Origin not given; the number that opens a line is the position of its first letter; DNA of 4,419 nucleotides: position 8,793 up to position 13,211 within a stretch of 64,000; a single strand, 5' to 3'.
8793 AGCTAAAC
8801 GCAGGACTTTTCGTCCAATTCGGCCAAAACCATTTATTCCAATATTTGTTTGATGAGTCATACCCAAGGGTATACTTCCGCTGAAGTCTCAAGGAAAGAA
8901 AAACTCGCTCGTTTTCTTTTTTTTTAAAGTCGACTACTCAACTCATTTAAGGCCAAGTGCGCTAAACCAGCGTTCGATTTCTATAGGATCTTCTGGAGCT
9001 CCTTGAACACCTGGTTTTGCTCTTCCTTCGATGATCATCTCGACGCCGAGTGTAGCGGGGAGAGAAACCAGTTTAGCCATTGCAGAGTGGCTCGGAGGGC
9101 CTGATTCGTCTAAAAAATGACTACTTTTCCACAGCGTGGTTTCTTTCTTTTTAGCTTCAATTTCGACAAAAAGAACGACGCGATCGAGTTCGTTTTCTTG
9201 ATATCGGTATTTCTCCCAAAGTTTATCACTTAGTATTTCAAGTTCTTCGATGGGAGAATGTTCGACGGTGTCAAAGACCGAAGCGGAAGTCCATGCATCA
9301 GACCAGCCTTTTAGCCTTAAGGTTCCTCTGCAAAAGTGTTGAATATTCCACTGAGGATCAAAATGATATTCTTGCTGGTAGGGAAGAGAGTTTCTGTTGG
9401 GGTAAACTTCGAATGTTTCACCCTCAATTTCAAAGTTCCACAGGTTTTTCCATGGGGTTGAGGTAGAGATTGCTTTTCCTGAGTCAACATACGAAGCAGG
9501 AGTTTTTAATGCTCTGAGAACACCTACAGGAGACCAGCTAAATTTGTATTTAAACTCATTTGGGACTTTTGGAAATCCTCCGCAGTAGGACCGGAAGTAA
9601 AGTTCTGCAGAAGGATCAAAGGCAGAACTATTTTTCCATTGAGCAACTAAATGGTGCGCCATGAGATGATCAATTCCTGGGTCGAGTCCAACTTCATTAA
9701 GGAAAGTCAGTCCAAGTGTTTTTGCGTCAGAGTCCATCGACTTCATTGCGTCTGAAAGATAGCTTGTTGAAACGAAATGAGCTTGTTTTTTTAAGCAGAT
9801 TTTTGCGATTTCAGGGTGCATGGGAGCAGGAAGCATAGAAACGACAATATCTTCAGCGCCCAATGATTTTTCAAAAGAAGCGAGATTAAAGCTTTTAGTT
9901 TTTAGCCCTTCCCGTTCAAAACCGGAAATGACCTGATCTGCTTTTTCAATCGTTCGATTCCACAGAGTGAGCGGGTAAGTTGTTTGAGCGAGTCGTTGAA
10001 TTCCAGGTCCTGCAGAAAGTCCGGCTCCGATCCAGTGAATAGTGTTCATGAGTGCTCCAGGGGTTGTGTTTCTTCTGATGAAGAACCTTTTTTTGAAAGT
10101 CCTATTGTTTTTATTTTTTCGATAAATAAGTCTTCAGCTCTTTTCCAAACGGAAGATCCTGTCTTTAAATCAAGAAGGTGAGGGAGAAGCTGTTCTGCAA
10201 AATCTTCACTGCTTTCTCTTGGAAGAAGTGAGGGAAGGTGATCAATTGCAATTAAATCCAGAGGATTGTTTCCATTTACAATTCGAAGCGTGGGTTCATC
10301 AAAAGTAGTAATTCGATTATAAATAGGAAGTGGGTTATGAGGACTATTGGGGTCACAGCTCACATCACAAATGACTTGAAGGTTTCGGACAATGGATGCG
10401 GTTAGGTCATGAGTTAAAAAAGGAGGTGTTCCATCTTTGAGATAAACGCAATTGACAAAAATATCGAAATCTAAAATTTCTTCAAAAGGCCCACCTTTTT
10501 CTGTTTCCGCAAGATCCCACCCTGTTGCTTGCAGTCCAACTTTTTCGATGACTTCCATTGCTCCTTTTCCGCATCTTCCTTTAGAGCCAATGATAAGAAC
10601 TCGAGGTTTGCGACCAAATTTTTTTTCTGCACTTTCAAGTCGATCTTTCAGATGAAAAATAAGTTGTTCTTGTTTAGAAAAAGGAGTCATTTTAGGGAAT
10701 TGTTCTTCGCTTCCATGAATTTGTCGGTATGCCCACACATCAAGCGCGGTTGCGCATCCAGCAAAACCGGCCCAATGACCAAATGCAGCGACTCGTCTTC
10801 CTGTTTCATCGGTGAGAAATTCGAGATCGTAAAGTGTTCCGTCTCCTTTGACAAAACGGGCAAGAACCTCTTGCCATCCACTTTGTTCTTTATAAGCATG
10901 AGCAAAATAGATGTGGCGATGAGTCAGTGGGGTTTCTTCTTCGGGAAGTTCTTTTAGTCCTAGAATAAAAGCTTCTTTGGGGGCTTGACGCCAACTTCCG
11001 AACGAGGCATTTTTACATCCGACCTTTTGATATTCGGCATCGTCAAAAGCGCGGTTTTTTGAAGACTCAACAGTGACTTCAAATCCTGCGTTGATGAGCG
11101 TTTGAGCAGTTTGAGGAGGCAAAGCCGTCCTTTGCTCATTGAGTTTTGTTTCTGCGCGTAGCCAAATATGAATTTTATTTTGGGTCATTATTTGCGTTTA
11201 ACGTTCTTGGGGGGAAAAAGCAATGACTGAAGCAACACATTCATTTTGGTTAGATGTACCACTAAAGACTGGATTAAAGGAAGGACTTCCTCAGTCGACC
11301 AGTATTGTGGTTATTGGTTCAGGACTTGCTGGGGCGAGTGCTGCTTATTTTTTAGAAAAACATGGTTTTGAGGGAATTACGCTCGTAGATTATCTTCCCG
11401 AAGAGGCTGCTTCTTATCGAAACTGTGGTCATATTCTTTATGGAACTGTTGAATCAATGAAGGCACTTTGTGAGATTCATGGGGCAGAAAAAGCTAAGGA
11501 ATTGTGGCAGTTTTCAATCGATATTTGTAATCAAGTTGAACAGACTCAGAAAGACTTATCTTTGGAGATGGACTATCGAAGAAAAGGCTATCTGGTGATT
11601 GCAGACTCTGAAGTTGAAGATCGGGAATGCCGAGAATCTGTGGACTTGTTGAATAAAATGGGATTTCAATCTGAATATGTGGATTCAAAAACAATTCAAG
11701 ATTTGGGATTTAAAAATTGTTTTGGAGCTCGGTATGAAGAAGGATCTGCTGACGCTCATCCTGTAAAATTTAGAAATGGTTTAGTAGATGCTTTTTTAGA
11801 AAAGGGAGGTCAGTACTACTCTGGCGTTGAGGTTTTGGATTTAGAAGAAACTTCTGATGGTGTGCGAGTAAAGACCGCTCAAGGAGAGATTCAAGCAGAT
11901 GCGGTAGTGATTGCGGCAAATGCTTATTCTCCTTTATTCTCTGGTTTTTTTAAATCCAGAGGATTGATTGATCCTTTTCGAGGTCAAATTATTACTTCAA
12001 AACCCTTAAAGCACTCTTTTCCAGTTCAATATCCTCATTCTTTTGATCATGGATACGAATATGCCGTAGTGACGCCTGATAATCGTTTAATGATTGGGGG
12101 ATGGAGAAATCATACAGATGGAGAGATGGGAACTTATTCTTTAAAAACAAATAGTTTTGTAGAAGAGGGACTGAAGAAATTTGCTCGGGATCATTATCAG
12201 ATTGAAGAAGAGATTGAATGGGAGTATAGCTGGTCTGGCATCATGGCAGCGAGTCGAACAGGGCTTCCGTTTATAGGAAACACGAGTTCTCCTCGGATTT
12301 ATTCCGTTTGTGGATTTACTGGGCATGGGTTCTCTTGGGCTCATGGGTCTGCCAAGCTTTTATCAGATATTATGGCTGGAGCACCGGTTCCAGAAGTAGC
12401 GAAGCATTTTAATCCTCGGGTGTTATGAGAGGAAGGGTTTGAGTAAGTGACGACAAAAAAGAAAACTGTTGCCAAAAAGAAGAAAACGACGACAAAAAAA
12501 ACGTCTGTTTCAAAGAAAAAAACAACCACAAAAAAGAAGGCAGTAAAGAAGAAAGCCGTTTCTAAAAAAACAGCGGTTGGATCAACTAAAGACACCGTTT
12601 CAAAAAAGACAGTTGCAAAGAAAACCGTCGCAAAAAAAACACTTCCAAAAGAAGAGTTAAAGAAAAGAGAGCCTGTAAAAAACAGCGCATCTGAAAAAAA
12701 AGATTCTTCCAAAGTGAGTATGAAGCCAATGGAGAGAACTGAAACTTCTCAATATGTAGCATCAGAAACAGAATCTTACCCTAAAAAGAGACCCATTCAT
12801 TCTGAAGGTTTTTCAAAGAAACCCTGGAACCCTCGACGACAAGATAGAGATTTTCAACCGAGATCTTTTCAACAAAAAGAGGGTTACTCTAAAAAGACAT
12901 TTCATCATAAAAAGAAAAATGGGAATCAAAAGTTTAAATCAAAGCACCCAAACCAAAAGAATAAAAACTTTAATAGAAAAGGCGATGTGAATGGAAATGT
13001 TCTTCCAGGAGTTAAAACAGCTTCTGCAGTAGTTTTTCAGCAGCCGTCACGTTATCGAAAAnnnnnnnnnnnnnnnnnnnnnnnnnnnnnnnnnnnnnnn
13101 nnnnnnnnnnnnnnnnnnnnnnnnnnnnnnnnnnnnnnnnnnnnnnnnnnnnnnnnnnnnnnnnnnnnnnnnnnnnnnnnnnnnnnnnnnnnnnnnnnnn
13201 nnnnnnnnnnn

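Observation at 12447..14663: PolX/PHP DNA polymerase fused to a ~200-aa lysine-rich histone-H1/AlgP-like N-terminal tail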

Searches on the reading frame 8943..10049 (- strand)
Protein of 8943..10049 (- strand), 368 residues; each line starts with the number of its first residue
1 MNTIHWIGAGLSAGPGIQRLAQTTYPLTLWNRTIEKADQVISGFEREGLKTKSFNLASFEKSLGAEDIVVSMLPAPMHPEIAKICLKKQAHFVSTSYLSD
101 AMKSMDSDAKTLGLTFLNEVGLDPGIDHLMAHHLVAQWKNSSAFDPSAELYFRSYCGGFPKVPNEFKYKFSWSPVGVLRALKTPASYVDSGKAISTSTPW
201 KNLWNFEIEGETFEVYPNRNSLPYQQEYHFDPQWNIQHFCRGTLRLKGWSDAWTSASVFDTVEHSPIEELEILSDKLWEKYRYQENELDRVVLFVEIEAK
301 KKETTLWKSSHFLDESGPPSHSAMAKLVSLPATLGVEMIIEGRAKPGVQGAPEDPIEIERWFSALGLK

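Call 45: search_protein_families(library=pfam, proteins=[window:8943-10049:-], max_evalue=0.01)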
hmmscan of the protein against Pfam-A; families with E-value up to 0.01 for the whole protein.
window:8943-10049:- (368 aa): 3 families
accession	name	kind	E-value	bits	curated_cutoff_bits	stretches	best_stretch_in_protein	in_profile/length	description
PF16653.10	Sacchrp_dh_C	-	5.4e-44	151.7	31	1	121-351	1-244/265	Saccharopine dehydrogenase C-terminal domain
PF03435.24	Sacchrp_dh_NADP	-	6.5e-13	49.6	25.1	1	4-116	1-128/129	Saccharopine dehydrogenase NADP binding domain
PF01488.26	Shikimate_DH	-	0.00078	20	24.3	1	3-73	14-83/138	Shikimate / quinate 5-dehydrogenase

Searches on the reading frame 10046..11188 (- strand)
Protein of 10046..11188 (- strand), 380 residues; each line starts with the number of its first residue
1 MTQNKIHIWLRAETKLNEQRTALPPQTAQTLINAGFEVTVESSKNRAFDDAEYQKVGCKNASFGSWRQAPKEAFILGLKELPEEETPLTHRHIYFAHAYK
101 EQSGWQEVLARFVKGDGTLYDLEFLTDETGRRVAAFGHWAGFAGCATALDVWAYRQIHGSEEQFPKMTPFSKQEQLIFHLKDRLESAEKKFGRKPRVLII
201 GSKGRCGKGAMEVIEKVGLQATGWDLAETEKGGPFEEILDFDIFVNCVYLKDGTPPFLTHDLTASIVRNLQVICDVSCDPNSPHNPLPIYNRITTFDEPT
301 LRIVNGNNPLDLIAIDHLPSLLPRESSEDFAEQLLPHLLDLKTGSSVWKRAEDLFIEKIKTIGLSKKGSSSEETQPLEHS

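Call 3: search_protein_families(library=pfam, proteins=[window:10046-11188:-], max_evalue=0.01)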
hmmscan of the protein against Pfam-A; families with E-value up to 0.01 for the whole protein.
window:10046-11188:- (380 aa): 2 families
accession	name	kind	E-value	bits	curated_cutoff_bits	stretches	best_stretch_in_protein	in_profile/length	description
PF05222.21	AlaDh_PNT_N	-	8.7e-26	91.2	30.4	1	9-143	1-136/136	Alanine dehydrogenase/PNT, N-terminal domain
PF01262.27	AlaDh_PNT_C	-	0.0067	16.3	23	0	236-346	88-190/214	Alanine dehydrogenase/PNT, C-terminal domain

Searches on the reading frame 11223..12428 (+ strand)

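Call 3: search_protein_families(library=pfam, proteins=[window:11223-12428:+], max_evalue=0.01)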
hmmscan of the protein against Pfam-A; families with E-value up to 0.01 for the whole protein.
window:11223-12428:+ (401 aa): 5 families
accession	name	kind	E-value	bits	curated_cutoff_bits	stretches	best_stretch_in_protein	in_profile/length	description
PF01266.30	DAO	-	1.4e-56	192.9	27.9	1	28-382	2-352/353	FAD dependent oxidoreductase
PF07992.20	Pyr_redox_2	-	3.6e-06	27.1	26.1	1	27-231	2-106/291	Pyridine nucleotide-disulphide oxidoreductase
PF13450.12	NAD_binding_8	-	0.00017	22.2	21.9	1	30-56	1-26/68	NAD(P)-binding Rossmann-like domain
PF00890.30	FAD_binding_2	-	0.00026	20.8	20.4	1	28-59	2-32/414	FAD binding domain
PF01494.25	FAD_binding_3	-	0.00057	19.7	22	1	26-80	2-54/349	FAD binding domain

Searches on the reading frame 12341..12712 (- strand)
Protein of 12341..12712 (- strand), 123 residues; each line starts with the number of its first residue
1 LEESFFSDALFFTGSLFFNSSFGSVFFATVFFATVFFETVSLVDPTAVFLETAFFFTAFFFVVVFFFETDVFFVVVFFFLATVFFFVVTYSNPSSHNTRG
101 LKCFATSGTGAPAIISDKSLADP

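Call 63: search_protein_families(library=pfam, proteins=[window:12341-12712:-], max_evalue=0.01)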
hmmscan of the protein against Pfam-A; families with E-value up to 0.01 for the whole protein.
window:12341-12712:- (123 aa): 0 families

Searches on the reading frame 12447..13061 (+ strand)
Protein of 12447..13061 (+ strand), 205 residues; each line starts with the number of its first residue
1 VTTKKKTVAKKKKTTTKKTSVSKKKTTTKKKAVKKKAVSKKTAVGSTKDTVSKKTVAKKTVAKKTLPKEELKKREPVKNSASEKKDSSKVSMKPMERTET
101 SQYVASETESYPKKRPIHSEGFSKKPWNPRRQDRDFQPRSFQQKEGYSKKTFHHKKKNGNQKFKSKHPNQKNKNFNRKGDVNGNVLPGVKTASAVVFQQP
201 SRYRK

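Call 12: find_homologous_proteins(query=window:12447-13061:+, max_evalue=0.001)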
Query window:12447-13061:+: 8000 candidates shared short words with the query, none scored E <= 0.001.

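Call 50: search_protein_families(library=ncbifam, proteins=[window:12447-13061:+], max_evalue=0.1)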
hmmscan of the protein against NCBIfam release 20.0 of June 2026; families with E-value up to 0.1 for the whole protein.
window:12447-13061:+ (205 aa): 1 family
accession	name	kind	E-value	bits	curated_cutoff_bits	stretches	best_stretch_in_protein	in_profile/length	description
NF038052.1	histone_lik_HC2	exception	0.0031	17.7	135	1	5-93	41-153/201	histone H1-like DNA-binding protein Hc2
